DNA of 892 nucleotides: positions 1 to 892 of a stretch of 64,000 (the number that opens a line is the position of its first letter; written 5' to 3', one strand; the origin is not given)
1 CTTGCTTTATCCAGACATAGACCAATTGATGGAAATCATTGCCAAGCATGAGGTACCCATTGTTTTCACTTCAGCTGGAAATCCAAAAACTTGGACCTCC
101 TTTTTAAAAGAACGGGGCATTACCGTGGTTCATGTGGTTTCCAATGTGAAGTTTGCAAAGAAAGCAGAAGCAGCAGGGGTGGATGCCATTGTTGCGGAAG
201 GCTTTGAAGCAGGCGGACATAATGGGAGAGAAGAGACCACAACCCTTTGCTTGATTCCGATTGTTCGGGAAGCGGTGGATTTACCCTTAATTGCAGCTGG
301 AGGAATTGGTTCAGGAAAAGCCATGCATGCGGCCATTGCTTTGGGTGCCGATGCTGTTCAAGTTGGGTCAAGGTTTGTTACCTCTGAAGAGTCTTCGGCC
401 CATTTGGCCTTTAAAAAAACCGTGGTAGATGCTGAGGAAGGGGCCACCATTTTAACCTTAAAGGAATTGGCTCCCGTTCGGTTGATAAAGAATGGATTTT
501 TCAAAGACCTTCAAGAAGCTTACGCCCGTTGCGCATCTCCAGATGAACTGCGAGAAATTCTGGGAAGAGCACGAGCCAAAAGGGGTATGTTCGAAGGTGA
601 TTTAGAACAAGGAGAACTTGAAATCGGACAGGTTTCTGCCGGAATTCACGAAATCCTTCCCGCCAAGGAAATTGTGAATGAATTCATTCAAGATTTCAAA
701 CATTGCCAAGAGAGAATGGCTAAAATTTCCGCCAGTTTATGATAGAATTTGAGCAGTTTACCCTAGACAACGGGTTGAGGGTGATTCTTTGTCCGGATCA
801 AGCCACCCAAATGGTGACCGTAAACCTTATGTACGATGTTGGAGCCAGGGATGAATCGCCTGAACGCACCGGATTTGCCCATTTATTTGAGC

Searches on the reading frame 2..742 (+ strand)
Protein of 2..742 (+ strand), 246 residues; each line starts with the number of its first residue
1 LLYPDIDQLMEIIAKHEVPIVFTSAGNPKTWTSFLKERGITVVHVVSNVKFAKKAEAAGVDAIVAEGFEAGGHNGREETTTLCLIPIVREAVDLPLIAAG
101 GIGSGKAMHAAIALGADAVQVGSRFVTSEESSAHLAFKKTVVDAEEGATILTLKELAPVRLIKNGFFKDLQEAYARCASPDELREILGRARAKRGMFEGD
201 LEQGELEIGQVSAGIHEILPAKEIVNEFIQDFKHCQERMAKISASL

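Call 40: search_protein_families(library=pfam, proteins=[window:2-742:+], max_evalue=0.001)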
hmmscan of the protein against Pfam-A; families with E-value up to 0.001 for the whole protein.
window:2-742:+ (246 aa): 8 families
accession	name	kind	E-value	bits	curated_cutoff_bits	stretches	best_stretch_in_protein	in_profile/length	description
PF03060.21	NMO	-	2.9e-46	158.8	28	1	8-231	104-331/331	Nitronate monooxygenase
PF01070.24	FMN_dh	-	5.1e-08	32.8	24.9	1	43-126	223-306/350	FMN-dependent dehydrogenase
PF05690.20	ThiG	-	2.4e-07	30.8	23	1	35-138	119-221/247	Thiazole biosynthesis protein ThiG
PF00478.31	IMPDH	-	4.1e-06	26.5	25.6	1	85-138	199-252/345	IMP dehydrogenase / GMP reductase domain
PF00977.27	His_biosynth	-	5e-05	23.3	23.6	1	46-126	146-223/228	Histidine biosynthesis protein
PF01180.27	DHO_dh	-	0.00023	20.9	27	1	56-129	202-276/291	Dihydroorotate dehydrogenase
PF04481.18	DUF561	-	0.00044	20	21.6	1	45-127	131-219/243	Protein of unknown function (DUF561)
PF01207.24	Dus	-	0.00097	18.8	20.4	0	48-122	140-214/311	Dihydrouridine synthase (Dus)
